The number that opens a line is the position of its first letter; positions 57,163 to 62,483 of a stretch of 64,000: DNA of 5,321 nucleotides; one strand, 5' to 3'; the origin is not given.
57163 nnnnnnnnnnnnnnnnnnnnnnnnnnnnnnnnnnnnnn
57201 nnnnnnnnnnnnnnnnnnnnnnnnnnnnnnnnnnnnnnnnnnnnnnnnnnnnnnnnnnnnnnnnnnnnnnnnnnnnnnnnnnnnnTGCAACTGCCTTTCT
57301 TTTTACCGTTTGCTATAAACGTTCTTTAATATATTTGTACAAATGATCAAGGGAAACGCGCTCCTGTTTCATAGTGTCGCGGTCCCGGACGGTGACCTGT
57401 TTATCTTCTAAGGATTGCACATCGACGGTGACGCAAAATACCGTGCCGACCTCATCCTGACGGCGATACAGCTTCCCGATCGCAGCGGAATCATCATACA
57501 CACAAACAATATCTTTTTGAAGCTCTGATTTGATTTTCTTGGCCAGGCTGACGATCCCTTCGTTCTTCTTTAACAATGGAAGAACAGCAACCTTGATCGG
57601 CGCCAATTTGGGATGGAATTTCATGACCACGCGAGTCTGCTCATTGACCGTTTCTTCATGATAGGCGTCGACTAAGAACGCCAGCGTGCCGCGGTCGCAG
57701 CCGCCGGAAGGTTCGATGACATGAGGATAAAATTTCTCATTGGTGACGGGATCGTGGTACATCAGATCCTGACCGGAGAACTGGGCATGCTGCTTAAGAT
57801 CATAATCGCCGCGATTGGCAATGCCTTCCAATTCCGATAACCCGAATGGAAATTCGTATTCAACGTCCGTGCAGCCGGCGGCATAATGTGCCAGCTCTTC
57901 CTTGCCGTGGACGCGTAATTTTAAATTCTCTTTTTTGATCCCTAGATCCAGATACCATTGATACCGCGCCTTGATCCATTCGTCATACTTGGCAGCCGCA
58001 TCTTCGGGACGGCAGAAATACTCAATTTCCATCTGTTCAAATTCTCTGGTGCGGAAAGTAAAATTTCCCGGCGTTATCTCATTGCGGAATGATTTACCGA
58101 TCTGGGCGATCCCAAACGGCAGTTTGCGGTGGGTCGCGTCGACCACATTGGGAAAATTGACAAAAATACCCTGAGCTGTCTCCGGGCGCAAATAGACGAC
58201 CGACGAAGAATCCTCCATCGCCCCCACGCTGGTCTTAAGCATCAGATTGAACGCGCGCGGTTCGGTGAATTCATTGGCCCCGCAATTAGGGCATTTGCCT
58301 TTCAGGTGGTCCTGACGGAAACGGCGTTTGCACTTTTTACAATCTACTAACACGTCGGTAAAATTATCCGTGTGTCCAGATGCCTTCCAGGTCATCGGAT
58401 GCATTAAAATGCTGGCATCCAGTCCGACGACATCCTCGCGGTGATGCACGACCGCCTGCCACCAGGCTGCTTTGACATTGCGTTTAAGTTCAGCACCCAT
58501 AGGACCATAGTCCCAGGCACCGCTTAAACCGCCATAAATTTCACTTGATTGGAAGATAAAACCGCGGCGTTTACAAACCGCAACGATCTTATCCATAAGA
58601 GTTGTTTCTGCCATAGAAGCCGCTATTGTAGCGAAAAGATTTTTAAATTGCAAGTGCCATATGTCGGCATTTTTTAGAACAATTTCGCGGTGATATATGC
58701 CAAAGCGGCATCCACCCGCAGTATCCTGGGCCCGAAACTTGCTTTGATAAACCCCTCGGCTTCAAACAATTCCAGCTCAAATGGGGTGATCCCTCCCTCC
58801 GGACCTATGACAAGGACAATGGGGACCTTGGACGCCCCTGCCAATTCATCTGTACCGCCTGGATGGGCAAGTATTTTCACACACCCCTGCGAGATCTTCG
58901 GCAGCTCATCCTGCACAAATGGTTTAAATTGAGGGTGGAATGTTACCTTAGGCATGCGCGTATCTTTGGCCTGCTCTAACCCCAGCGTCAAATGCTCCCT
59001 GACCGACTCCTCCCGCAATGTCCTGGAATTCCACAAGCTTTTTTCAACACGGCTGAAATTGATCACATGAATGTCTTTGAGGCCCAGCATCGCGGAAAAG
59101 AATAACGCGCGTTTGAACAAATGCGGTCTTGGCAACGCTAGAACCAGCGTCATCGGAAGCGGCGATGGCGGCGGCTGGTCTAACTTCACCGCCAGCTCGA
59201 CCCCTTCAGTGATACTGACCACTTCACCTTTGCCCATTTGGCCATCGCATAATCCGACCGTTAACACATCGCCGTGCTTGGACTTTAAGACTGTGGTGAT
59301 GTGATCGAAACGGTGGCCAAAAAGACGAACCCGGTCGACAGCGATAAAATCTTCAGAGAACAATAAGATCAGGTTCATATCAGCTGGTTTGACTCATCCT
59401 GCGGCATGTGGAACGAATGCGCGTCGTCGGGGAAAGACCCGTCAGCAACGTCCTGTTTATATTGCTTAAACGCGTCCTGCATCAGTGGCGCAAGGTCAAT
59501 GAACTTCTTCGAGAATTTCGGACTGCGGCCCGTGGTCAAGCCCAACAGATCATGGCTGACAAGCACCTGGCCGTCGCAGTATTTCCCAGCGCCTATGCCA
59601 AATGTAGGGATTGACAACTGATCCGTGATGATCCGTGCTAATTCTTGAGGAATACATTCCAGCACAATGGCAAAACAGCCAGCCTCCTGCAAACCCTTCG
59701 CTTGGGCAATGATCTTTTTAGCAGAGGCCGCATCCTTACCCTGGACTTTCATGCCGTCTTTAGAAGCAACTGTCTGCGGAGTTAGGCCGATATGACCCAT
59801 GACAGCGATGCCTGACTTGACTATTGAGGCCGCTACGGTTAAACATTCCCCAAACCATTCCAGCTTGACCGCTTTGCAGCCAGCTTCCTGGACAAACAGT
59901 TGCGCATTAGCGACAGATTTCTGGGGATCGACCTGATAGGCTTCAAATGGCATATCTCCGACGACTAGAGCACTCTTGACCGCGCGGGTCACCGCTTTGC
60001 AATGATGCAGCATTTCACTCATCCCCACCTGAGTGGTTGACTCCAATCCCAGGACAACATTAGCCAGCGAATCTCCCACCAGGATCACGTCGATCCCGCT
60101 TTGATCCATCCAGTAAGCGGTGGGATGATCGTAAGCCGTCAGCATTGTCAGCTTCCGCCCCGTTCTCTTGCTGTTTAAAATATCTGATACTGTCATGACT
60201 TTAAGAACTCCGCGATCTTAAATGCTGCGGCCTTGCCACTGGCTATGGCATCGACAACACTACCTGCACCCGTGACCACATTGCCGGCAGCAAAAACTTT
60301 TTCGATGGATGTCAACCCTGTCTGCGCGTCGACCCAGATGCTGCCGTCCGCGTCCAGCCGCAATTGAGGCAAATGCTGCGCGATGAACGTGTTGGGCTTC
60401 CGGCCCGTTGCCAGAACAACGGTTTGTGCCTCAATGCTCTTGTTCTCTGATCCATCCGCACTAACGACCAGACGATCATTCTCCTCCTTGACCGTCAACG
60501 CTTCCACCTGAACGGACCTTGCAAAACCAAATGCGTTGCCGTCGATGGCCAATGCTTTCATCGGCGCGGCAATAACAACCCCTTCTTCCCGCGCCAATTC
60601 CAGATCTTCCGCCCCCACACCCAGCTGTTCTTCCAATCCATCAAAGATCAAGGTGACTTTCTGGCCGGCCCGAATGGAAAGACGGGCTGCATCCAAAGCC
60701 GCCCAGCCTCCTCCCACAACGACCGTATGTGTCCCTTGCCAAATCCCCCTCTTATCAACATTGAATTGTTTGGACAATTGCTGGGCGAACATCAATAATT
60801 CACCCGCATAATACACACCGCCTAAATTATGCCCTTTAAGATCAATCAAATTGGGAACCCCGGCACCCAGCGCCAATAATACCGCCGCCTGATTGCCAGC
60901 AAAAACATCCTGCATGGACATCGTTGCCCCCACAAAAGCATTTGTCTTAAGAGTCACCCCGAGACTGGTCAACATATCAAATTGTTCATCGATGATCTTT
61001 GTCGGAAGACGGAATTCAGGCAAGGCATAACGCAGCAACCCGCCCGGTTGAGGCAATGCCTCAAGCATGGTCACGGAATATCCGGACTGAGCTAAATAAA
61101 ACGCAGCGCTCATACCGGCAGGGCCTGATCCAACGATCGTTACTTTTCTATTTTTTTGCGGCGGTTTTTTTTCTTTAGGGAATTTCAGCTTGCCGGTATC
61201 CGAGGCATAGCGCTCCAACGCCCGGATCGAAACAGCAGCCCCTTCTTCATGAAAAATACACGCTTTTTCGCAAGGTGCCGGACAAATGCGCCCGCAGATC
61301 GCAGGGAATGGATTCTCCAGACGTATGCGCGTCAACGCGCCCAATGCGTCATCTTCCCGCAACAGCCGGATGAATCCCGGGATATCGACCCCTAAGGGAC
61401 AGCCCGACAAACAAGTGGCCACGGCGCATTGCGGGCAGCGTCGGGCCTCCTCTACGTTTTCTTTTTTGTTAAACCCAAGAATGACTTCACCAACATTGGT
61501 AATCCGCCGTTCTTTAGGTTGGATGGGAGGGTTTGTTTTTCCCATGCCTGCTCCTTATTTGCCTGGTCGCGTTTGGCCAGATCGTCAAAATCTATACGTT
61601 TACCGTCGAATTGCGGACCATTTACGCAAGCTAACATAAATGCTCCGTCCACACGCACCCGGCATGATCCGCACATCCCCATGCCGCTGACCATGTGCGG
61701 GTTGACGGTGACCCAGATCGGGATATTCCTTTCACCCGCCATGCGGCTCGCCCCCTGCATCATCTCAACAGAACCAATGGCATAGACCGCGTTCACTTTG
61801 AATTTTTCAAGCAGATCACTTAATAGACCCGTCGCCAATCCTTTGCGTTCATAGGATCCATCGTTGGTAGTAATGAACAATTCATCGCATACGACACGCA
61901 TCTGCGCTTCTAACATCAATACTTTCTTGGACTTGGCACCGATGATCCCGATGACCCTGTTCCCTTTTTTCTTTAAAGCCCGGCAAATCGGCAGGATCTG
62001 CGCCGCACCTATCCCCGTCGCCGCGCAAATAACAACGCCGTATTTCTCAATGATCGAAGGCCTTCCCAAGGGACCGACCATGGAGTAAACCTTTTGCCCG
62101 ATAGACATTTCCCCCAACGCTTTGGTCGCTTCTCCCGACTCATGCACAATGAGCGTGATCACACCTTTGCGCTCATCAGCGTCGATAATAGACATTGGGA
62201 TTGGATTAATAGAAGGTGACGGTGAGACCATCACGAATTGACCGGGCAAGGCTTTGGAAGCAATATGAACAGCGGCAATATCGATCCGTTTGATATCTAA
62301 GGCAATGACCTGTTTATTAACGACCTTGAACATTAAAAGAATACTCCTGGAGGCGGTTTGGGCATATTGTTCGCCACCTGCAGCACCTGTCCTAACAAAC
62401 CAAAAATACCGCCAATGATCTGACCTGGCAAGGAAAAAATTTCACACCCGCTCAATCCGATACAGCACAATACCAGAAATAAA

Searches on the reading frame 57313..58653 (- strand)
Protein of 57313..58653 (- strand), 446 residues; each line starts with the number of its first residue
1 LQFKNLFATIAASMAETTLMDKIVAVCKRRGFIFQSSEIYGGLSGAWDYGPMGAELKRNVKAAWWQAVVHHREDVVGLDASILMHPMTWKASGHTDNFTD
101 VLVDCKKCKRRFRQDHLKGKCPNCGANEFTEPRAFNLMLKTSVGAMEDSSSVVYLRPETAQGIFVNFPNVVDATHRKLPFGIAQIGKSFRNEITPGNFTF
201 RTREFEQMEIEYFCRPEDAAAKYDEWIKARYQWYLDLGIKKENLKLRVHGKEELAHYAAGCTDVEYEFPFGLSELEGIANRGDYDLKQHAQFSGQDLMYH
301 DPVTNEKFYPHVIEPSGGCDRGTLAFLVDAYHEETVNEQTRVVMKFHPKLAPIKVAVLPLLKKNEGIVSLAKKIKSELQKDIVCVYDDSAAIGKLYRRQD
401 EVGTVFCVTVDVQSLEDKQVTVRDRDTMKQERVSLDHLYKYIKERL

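Call 37: search_protein_families(library=pfam, proteins=[window:57313-58653:-], max_evalue=0.0001)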
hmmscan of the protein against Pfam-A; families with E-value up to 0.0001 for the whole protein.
window:57313-58653:- (446 aa): 2 families
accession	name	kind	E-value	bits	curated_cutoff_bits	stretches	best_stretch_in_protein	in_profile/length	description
PF03129.25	HGTP_anticodon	-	9.4e-21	74.2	21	1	354-445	1-94/94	Anticodon binding domain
PF00587.30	tRNA-synt_2b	-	8.3e-13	49.2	29.3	1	151-259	9-110/179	tRNA synthetase class II core domain (G, H, P, S and T)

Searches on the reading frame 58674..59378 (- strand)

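Call 37: search_protein_families(library=pfam, proteins=[window:58674-59378:-], max_evalue=0.0001)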
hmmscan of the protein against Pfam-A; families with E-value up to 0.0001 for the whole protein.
window:58674-59378:- (234 aa): 1 family
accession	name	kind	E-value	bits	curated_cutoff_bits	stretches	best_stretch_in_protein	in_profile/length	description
PF04452.19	Methyltrans_RNA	-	1.9e-29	102.8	23.9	1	71-232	2-163/165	RNA methyltransferase domain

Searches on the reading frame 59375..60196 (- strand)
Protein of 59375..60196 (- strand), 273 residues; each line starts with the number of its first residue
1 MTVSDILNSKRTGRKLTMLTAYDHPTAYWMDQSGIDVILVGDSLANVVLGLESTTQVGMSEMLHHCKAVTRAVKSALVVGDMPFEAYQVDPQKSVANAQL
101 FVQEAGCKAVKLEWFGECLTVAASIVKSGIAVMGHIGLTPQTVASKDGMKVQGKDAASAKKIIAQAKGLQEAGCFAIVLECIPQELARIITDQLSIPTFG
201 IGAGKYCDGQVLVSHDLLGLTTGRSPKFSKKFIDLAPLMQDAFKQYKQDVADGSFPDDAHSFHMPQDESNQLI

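Call 37: search_protein_families(library=pfam, proteins=[window:59375-60196:-], max_evalue=0.0001)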
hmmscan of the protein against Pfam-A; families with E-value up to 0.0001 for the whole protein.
window:59375-60196:- (273 aa): 2 families
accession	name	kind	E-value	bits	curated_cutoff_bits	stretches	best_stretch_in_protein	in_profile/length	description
PF02548.21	Pantoate_transf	-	3.6e-105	351.5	28.7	1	1-257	2-258/259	Ketopantoate hydroxymethyltransferase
PF13714.12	PEP_mutase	-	3.4e-05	24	31.5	1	11-113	6-105/240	Phosphoenolpyruvate phosphomutase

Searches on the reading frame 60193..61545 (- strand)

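Call 37: search_protein_families(library=pfam, proteins=[window:60193-61545:-], max_evalue=0.0001)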
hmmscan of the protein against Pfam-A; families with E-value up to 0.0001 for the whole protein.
window:60193-61545:- (450 aa): 14 families
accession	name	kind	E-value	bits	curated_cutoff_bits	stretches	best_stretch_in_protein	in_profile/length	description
PF14691.11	Fer4_20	-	6.7e-30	103.7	25.8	1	14-117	1-107/113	Dihydroprymidine dehydrogenase domain II, 4Fe-4S cluster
PF07992.20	Pyr_redox_2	-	2e-28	100.1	26.1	1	134-437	2-291/291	Pyridine nucleotide-disulphide oxidoreductase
PF13450.12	NAD_binding_8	-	5.2e-12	46.3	21.9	1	137-171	1-35/68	NAD(P)-binding Rossmann-like domain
PF13738.12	Pyr_redox_3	-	1.1e-11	45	30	1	268-421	161-305/305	Pyridine nucleotide-disulphide oxidoreductase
PF00070.33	Pyr_redox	-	3.1e-09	37.7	22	0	134-168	1-35/82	Pyridine nucleotide-disulphide oxidoreductase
PF01266.30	DAO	-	1.7e-08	34.8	27.9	1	134-168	1-35/353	FAD dependent oxidoreductase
PF01134.28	GIDA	-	1.7e-08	34.4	22.1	0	134-161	1-28/391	Glucose inhibited division protein A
PF00890.30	FAD_binding_2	-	1.8e-08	34.5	20.4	0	135-174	2-41/414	FAD binding domain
PF12831.13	FAD_oxidored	-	1.9e-08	34.5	27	1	135-172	2-39/416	FAD dependent oxidoreductase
PF03486.20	HI0933_like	-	2.2e-07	31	50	0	134-168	2-36/244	HI0933-like protein Rossmann domain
PF01494.25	FAD_binding_3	-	1.7e-06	27.9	22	1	134-166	3-35/349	FAD binding domain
PF13241.12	NAD_binding_7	-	1.1e-05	26.4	22.1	0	270-304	6-40/104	Putative NAD(P)-binding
PF01946.23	Thi4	-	1.5e-05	24.8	26.2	0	134-169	19-55/235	Thi4 family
PF01593.30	Amino_oxidase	-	9.8e-05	22.2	19.8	0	143-172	2-31/443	Flavin containing amine oxidoreductase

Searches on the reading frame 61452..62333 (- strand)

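Call 9: search_protein_families(library=pfam, proteins=[window:61452-62333:-], max_evalue=0.01)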
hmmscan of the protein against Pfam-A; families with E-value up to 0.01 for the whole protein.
window:61452-62333:- (293 aa): 2 families
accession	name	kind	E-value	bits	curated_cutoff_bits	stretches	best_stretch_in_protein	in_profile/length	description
PF10418.14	DHODB_Fe-S_bind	-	4.7e-10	39.5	23.9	1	211-247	1-40/41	Iron-sulfur cluster binding domain of dihydroorotate dehydrogenase B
PF00970.30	FAD_binding_6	-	0.0019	18.9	21.1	1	2-91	2-96/99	Oxidoreductase FAD-binding domain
